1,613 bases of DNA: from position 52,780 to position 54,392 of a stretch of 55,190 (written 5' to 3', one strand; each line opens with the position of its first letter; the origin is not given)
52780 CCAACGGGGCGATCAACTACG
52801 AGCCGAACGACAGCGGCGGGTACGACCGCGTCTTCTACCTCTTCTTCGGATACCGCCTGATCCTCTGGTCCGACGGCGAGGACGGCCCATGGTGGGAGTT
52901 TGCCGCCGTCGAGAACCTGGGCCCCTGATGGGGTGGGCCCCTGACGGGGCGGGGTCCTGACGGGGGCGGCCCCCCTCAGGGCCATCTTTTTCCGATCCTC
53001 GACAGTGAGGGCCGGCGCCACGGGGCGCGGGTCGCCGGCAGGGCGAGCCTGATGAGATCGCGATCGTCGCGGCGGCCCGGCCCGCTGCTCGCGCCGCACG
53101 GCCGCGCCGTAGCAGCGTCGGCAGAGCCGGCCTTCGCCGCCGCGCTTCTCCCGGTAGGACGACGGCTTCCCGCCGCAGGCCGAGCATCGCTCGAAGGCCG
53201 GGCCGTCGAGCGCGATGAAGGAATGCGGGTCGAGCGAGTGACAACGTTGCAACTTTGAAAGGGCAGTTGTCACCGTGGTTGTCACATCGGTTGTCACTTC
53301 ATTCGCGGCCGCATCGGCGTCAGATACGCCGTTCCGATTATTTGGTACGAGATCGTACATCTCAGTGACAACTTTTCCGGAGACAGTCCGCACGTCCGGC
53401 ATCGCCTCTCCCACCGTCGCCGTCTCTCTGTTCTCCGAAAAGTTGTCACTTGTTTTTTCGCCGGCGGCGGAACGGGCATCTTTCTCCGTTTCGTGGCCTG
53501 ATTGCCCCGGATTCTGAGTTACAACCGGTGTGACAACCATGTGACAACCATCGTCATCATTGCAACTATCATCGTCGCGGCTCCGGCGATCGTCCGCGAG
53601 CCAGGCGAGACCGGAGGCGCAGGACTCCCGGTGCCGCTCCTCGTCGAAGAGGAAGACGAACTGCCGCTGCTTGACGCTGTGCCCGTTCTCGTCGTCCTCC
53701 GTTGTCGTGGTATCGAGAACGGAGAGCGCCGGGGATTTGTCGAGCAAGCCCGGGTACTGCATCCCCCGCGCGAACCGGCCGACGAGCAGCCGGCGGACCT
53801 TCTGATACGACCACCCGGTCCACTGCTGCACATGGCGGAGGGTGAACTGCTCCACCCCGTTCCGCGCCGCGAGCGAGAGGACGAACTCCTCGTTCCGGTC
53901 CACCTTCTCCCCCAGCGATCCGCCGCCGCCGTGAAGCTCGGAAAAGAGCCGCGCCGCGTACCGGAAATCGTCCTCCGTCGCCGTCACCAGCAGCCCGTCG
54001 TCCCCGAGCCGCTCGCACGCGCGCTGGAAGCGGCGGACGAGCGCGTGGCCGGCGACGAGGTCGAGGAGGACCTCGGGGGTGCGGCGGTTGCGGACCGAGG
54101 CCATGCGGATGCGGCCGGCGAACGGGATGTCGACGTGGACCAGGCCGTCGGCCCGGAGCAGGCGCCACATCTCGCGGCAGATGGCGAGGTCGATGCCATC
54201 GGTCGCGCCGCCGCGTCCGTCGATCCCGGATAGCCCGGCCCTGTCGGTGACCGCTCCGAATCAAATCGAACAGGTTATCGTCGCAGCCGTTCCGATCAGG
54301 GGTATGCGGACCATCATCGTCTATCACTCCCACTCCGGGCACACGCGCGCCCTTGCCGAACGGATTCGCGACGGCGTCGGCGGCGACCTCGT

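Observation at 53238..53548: Dyad-symmetric iteron-like array: nine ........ boxes in 311 bp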

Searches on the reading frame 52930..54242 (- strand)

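Call 10: search_protein_families(library=pfam, proteins=[window:52930-54242:-], max_evalue=0.1)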
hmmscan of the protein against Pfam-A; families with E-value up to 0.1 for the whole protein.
window:52930-54242:- (437 aa): 1 family
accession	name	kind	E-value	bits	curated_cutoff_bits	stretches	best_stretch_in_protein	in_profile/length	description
PF24734.1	DUF7685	-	0.059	13.7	27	0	352-379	1-33/43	Domain of unknown function (DUF7685)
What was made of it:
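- Tried and rejected: Pfam on the fragment: only a sub-threshold DUF7685 hit on the zinc ribbon (call 10).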

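Call 13: search_protein_families(library=phrogs, proteins=[window:52930-54242:-], max_evalue=0.1)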
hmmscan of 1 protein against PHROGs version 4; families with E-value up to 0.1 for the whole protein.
window:52930-54242:- (437 aa): 0 families

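Call 14: find_homologous_proteins(query=window:52990-54242:-, max_evalue=0.001)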
Query window:52990-54242:- (417 aa): 10 proteins with E <= 0.001 among 8000 candidates.
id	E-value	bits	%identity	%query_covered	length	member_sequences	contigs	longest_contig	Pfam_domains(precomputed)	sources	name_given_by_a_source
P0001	1.8e-137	477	67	83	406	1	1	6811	-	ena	-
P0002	1.2e-123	432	55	91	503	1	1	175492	PF27228.1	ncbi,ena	-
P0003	1.1e-114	402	70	64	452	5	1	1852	PF27228.1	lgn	-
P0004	8.8e-106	373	51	90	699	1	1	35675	PF27228.1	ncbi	-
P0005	2.2e-87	312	46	90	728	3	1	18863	PF27228.1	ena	-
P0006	1.2e-76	277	54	64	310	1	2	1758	-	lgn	-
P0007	6.1e-72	261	48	73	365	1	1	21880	-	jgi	jgi:hypothetical protein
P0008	1.2e-62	231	63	33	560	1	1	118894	PF27228.1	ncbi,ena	-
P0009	1.5e-61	227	46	67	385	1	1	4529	-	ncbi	ncbi:MAG: hypothetical protein ABFC89_03765 [Methanospirillum sp.]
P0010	1.1e-19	89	42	40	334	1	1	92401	-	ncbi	-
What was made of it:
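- On PF27228-containing primase-polymerase/helicase Rep family of methanogen mobile elements: E = 1e-137 to 1e-62 to P0001-P0009 (call 14).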

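Call 17: search_protein_families(library=pfam, proteins=[P0004, P0005, P0002, P0008], max_evalue=0.1)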
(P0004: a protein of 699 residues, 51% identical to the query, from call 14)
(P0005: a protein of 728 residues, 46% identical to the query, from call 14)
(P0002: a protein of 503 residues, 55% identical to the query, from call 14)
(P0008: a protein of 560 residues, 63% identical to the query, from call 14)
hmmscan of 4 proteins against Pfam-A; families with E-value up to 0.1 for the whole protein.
P0004 (699 aa): 5 families
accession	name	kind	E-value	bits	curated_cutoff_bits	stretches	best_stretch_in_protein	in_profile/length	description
PF13191.12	AAA_16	-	0.016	16.2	32.6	1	111-147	18-54/167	AAA ATPase domain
PF24734.1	DUF7685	-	0.025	14.9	27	1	594-624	1-32/43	Domain of unknown function (DUF7685)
PF13401.12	AAA_22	-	0.062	14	27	0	119-195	7-63/130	AAA domain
PF05049.19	IIGP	-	0.074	12.6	24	0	104-142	20-59/375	Interferon-inducible GTPase (IIGP)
PF00910.28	RNA_helicase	-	0.099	13.6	21.5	0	120-178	1-63/105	RNA helicase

P0005 (728 aa): 2 families
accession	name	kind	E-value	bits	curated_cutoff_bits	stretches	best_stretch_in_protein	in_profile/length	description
PF24734.1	DUF7685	-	0.00057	20.2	27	0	628-655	2-32/43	Domain of unknown function (DUF7685)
PF13191.12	AAA_16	-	0.014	16.3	32.6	1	138-172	18-52/167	AAA ATPase domain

P0002 (503 aa): 1 family
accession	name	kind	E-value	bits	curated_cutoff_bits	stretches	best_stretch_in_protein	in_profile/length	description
PF24734.1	DUF7685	-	0.0034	17.7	27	1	407-432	2-33/43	Domain of unknown function (DUF7685)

P0008 (560 aa): 1 family
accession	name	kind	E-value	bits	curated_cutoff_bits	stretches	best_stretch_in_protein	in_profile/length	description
PF24734.1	DUF7685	-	0.0012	19.1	27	0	463-490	2-32/43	Domain of unknown function (DUF7685)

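Call 18: find_encoding_contigs(protein=P0004, flank=10000, max_places=3)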
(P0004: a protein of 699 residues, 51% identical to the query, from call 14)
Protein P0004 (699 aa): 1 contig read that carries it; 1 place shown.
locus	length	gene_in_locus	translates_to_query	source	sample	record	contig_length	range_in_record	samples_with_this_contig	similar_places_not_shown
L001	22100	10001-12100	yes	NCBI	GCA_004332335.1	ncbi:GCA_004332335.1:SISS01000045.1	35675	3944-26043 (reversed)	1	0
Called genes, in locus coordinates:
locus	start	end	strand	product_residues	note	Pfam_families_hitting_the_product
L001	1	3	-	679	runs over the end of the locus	PF00122:E1-E2_ATPase, PF00702:Hydrolase, PF12710:HAD (weak)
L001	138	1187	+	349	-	PF01594:AI-2E_transport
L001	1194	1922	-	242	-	PF02634:FdhD-NarQ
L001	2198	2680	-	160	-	-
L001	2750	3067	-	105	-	PF03091:CutA1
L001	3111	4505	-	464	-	PF00989:PAS, PF08448:PAS_4, PF13188:PAS_8, PF08447:PAS_3, PF13426:PAS_9, PF02518:HATPase_c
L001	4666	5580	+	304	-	PF00561:Abhydrolase_1 (weak), PF12697:Abhydrolase_6 (weak)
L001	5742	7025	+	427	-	PF00324:AA_permease, PF03845:Spore_permease, PF13520:AA_permease_2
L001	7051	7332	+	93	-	PF06961:DUF1294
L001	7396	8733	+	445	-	PF07995:GSDH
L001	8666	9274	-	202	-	-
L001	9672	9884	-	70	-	-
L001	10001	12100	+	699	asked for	PF27228:MTBMA_p00010_2nd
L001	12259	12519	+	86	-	PF21748:UPF0150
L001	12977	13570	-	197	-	PF00583:Acetyltransf_1 (weak), PF13508:Acetyltransf_7 (weak)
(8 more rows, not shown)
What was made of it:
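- Closest known: pME2001/pMTBMA4 of Methanothermobacter marburgensis. Same: It shares the PF27228 module (calls 14, 18).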

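Call 19: find_encoding_contigs(protein=P0005, flank=10000, max_places=3)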
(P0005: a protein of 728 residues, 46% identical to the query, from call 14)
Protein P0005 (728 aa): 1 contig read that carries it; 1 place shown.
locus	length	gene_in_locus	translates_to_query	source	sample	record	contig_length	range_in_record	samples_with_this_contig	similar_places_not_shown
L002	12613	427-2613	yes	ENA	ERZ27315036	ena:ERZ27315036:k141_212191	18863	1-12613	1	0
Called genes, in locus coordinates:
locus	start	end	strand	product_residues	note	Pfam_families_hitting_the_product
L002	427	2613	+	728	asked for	PF27228:MTBMA_p00010_2nd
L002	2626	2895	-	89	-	-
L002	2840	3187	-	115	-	PF11950:DUF3467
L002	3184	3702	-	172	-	-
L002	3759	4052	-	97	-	-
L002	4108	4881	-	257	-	-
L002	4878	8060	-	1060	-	PF04313:HSDR_N (weak), PF02384:N6_Mtase (weak), PF20473:MmeI_Mtase, PF07669:Eco57I, PF12950:TaqI_C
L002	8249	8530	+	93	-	-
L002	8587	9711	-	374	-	PF17761:DUF1016_N, PF06250:YhcG_C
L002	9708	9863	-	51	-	-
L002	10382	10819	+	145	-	PF04545:Sigma70_r4 (weak), PF14601:TFX_C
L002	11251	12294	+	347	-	-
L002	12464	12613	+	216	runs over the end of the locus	PF08939:Bles03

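Call 20: find_encoding_contigs(protein=P0002, flank=10000, max_places=3)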
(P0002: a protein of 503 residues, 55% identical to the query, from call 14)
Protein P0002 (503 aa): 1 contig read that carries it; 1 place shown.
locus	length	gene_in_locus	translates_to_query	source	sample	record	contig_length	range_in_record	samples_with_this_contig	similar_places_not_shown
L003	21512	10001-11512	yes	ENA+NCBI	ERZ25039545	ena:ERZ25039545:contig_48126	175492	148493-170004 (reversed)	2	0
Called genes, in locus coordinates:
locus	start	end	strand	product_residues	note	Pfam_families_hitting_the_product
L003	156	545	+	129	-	PF12801:Fer4_5 (weak), PF13187:Fer4_9 (faint), PF00037:Fer4 (faint), PF12837:Fer4_6 (faint)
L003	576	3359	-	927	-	PF00270:DEAD, PF04851:ResIII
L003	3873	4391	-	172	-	PF00072:Response_reg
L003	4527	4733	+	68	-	-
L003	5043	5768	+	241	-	PF05552:MS_channel_1st_1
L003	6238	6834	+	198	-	PF00352:TBP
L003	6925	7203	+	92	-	PF11387:DUF2795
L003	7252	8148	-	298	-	-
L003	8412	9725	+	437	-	-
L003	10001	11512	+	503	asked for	PF27228:MTBMA_p00010_2nd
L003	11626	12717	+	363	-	PF00145:DNA_methylase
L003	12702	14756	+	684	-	PF02518:HATPase_c (faint), PF13589:HATPase_c_3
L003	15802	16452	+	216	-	PF00932:LTD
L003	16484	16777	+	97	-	-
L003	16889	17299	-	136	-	PF08818:DUF1801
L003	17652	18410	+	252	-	PF04191:PEMT, PF04140:ICMT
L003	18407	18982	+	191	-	PF05724:TPMT, PF13489:Methyltransf_23, PF01209:Ubie_methyltran, PF05175:MTS, PF13649:Methyltransf_25, PF13847:Methyltransf_31, PF08241:Methyltransf_11, PF08242:Methyltransf_12, +1 more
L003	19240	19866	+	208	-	-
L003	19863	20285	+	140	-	PF01451:LMWPc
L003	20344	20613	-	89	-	PF07747:MTH865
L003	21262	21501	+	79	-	-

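Call 21: find_encoding_contigs(protein=P0008, flank=10000, max_places=3)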
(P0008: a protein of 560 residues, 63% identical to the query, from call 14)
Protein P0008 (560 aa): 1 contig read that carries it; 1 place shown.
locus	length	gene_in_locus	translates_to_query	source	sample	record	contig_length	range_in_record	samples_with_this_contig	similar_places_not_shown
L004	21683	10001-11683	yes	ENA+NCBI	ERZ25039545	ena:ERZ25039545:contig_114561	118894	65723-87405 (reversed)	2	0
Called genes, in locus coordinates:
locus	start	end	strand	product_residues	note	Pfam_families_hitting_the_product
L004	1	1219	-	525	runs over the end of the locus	PF00474:SSF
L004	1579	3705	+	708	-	PF00270:DEAD, PF00271:Helicase_C, PF19306:WHD_Lhr (faint)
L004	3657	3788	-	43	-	-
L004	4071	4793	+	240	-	PF14329:DUF4386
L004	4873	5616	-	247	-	PF04307:YdjM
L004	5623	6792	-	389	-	PF01546:Peptidase_M20, PF07687:M20_dimer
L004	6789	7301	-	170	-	-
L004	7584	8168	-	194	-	PF01435:Peptidase_M48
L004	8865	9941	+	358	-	PF27228:MTBMA_p00010_2nd (weak)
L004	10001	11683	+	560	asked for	PF27228:MTBMA_p00010_2nd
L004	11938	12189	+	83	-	-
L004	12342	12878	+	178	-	PF12697:Abhydrolase_6 (weak)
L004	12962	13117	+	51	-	-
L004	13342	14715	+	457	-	PF00112:Peptidase_C1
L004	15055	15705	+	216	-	PF08939:Bles03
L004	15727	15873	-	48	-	PF01020:Ribosomal_L40e (weak)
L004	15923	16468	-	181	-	PF01725:Ham1p_like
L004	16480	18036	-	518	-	PF00814:TsaD, PF22521:HypF_C_2 (weak), PF01636:APH (faint), PF01163:RIO1, PF00069:Pkinase (faint)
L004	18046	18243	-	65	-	PF01599:Ribosomal_S27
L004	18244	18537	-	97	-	PF01282:Ribosomal_S24e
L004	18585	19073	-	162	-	PF04019:DUF359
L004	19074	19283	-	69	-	PF06093:Spt4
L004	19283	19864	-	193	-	PF03876:SHS2_Rpb7-N, PF00575:S1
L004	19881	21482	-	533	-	PF00009:GTP_EFTU, PF03193:RsgA_GTPase (faint), PF03144:GTP_EFTU_D2 (weak), PF09173:eIF2_C, PF18477:PIN_9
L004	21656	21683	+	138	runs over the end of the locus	PF01402:RHH_1, PF08753:NikR_C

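Call 22: find_encoding_contigs(protein=P0007, flank=10000, max_places=3)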
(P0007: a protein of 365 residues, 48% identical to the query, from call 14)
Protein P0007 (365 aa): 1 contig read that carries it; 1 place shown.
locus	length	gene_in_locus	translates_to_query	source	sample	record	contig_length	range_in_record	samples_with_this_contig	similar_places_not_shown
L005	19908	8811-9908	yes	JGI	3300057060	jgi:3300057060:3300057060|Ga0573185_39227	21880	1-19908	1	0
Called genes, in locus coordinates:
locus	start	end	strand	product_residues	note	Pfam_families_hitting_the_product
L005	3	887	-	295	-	?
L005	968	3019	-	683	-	PF00989:PAS, PF08447:PAS_3 (weak), PF08448:PAS_4, PF13426:PAS_9 (weak), PF00512:HisKA (weak), PF02518:HATPase_c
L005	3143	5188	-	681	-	PF00072:Response_reg (faint), PF00989:PAS, PF08447:PAS_3, PF08448:PAS_4, PF13426:PAS_9, PF00512:HisKA (weak), PF02518:HATPase_c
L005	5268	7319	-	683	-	PF00989:PAS, PF08447:PAS_3 (weak), PF08448:PAS_4, PF13426:PAS_9 (weak), PF00512:HisKA (weak), PF02518:HATPase_c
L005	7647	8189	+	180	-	PF03729:DUF308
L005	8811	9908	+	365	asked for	-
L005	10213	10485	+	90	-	-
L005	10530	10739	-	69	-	PF15919:HicB_lk_antitox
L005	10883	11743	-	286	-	PF18863:AbiJ_NTD4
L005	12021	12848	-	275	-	PF19952:DUF6414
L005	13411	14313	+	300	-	PF00561:Abhydrolase_1, PF00975:Thioesterase (weak), PF12146:Hydrolase_4 (weak), PF12697:Abhydrolase_6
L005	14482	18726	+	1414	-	PF25390:WD40_RLD, PF13540:RCC1_2, PF25390:WD40_RLD, PF00801:PKD, PF18911:PKD_4, PF17803:Cadherin_4, PF17892:Cadherin_5, PF17963:Big_9, +15 more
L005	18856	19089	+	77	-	-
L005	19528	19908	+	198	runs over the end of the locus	PF01066:CDP-OH_P_transf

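Call 23: find_encoding_contigs(protein=P0001, flank=10000, max_places=3)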
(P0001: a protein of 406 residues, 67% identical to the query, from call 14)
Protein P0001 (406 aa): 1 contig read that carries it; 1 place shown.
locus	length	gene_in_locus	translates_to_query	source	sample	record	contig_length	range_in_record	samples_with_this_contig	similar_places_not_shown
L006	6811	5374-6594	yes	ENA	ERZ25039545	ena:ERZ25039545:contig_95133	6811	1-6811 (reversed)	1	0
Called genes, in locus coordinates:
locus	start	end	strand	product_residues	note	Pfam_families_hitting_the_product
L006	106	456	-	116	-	-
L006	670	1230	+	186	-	PF07790:Pilin_N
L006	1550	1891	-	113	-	-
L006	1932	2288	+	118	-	PF22600:MTPAP-like_central (weak), PF01909:NTP_transf_2, PF18765:Polbeta (weak)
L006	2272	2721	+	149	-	PF05168:HEPN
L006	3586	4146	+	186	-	-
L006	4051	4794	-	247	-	-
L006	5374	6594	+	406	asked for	-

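Call 25: find_related_loci(query=A1, collection=genome_contigs, flank=6000)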
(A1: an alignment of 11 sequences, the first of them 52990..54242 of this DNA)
Query A1 (417 aa) in genome_contigs; peptide patterns used: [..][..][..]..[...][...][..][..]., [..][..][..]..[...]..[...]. (x = any residue, [..] = any of these).
103 stretches matched a pattern; 8 encode a relative of the query (tblastn E <= 1e-3); 8 distinct loci.
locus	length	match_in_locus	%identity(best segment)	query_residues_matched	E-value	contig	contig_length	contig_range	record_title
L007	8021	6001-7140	57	11-391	2e-128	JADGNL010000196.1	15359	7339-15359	MAG: Methanomicrobiales archaeon isolate Chersky_702 k127_19329639, whole genome shotgun sequence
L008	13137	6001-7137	55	11-391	5e-120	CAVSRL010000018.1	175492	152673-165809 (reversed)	MAG: uncultured Methanoregulaceae archaeon isolate MFD05674.bin.2.79 genome assembly, contig: contig_48126, whole genome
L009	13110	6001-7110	51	17-391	8e-107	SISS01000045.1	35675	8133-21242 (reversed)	MAG: Methanoregulaceae archaeon UXB-2016 397356751184195328356, whole genome shotgun sequence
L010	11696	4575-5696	46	17-391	5e-89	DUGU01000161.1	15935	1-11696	MAG TPA_asm: Methanoregulaceae archaeon isolate UBA11384 contig_42851, whole genome shotgun sequence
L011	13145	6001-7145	59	12-391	8e-81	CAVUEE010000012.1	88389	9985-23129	MAG: uncultured Methanoregulaceae archaeon isolate MFD02809.bin.2.11 genome assembly, contig: contig_176066, whole genom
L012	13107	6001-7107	63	17-391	2e-71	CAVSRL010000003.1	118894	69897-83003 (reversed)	MAG: uncultured Methanoregulaceae archaeon isolate MFD05674.bin.2.79 genome assembly, contig: contig_114561, whole genom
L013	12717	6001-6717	43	125-365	4e-49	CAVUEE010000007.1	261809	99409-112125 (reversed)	MAG: uncultured Methanoregulaceae archaeon isolate MFD02809.bin.2.11 genome assembly, contig: contig_139528, whole genom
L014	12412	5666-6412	40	120-378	7e-45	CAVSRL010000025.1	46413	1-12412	MAG: uncultured Methanoregulaceae archaeon isolate MFD05674.bin.2.79 genome assembly, contig: contig_99192, whole genome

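Call 26: find_related_loci(query=A1, collection=viral_contigs, flank=6000)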
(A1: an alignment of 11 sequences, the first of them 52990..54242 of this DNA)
Query A1 (417 aa) in viral_contigs; peptide patterns used: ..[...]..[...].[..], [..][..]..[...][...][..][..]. (x = any residue, [..] = any of these).
63 stretches matched a pattern, but none encodes a relative of the query by tblastn (E <= 1e-3).
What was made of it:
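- Tried and rejected: IMG/VR viral contigs: no relative found (call 26).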

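Call 30: search_dna_similar(query=P0004, collection=plasmids, mode=protein, max_evalue=0.001)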
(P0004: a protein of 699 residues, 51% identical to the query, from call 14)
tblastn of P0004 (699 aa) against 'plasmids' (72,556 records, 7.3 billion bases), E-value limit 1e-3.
Records with a match: 20; places in all: 33; records where one place covers at least 80% of the query: 0.
Best place of each record, by identity: <60% 20.
By first word of the organism name: Leptospira 8; Enterobacter 4; Caballeronia 2; Pseudomonas 1; Janthinobacterium 1; Shigella 1; Paraburkholderia 1; Salmonella 1; Lonsdalea 1.
By predicted mobility (MOB-suite, as given by PLSDB): non-mobilizable 13; mobilizable 4; conjugative 3.
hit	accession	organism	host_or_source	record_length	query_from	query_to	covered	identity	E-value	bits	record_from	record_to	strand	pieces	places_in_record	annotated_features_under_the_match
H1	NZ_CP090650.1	Pseudomonas aeruginosa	Homo sapiens,cell culture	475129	118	395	40%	27.3%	6e-7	61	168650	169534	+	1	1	CHC2 zinc finger domain-containing protein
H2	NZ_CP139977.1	Janthinobacterium lividum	-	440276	94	356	38%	27.3%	2e-6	59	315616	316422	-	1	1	toprim domain-containing protein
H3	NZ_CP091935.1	Leptospira noguchii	Bos taurus,Cell culture,urine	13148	75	358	41%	25.2%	8e-5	54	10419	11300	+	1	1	none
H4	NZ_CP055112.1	Shigella flexneri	Shek Wu Hui WWTPs_104 WWTPs influent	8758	118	356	34%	28.5%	2e-8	66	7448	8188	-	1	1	none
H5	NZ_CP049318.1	Caballeronia sp. SBC2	whole organism,soil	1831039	118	401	41%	23.3%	2e-5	56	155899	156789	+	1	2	none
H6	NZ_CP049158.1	Caballeronia sp. SBC1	whole organism,soil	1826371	118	401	41%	23.3%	2e-5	56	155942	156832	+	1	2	none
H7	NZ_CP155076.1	Paraburkholderia sp. PREW-6R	single cell,Phlox subulata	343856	118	356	34%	27.3%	2e-5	56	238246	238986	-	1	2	toprim domain-containing protein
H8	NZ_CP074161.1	Enterobacter sp. JBIWA005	lake water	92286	94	325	33%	28.0%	2e-7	62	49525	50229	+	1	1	hypothetical protein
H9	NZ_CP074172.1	Enterobacter sp. JBIWA003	lake water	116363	94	325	33%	28.0%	3e-7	62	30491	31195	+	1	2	CHC2 zinc finger domain-containing protein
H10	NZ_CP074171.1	Enterobacter sp. JBIWA003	lake water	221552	94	325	33%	28.0%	3e-7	62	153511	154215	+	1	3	CHC2 zinc finger domain-containing protein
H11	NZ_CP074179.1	Enterobacter asburiae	lake water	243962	94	325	33%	28.0%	4e-7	62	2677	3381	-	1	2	CHC2 zinc finger domain-containing protein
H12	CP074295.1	Salmonella enterica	food,mixture corn and egg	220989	116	325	30%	29.0%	4e-7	61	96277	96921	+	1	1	toprim domain-containing protein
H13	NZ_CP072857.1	Lonsdalea populi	Populus x canadensis cv. ...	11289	116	325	30%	28.1%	7e-7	61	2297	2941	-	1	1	DNA primase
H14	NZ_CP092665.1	Leptospira interrogans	Homo sapiens,blood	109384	100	325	32%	25.9%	8e-4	50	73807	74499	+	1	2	CHC2 zinc finger domain-containing protein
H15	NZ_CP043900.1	Leptospira interrogans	Homo sapiens,cell culture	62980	100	325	32%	25.6%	6e-4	51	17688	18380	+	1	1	CHC2 zinc finger domain-containing protein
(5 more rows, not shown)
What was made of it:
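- It is 25-29% identical to the ATPase module of bacterial plasmid primases (call 30).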

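Call 37: find_related_loci(query=A1, collection=metagenome_contigs, flank=10000)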
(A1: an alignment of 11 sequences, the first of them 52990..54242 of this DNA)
Query A1 (417 aa) in metagenome_contigs; peptide patterns used: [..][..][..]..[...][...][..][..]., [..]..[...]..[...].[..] (x = any residue, [..] = any of these).
256 stretches matched a pattern; 5 encode a relative of the query (tblastn E <= 1e-3); 5 distinct loci.
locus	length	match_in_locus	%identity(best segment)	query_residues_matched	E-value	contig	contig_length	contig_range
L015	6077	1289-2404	78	20-391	2e-176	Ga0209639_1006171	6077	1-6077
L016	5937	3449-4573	46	10-391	5e-92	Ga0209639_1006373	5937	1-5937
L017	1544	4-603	75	190-389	4e-76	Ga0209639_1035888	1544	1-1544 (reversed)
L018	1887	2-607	36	183-391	9e-24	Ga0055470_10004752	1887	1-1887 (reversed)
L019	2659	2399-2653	42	184-273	3e-13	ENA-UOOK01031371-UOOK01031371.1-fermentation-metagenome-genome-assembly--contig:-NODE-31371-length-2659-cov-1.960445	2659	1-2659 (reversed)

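Call 40: search_solved_structures(query=P0004, max_evalue=1, show_alignments=2)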
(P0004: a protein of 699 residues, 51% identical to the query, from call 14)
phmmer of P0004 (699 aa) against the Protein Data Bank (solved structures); distinct sequences matched with E-value up to 1: 0.
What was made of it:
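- Tried and rejected: PDB sequence search: no hit (call 40).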

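Call 41: search_protein_families(library=ncbifam, proteins=[P0004, P0005], max_evalue=0.1)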
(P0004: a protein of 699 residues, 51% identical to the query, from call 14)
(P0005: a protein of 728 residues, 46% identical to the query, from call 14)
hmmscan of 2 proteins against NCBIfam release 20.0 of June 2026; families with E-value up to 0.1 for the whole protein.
P0004 (699 aa): 0 families

P0005 (728 aa): 0 families
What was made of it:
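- Tried and rejected: PHROGs and NCBIfam: no hit (calls 13, 41).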

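Call 52: search_protein_families(library=pfam, proteins=[L015:2-2587:+, L015:3239-4036:-, L015:4318-5007:-, L015:5041-5952:+, L003:8412-9725:+, L004:8865-9941:+], max_evalue=0.01)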
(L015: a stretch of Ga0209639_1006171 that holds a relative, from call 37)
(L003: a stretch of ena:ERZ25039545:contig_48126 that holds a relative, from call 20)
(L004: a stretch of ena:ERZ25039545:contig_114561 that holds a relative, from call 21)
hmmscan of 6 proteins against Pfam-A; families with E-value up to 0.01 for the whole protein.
L015:2-2587:+ (861 aa): 0 families

L015:3239-4036:- (265 aa): 0 families

L015:4318-5007:- (229 aa): 0 families

L015:5041-5952:+ (303 aa): 0 families

L003:8412-9725:+ (437 aa): 1 family
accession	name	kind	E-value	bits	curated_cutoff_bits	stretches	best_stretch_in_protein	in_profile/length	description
PF21686.3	LigD_Prim-Pol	-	0.0057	16.7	27.4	1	115-197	100-176/254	LigD, primase-polymerase domain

L004:8865-9941:+ (358 aa): 0 families
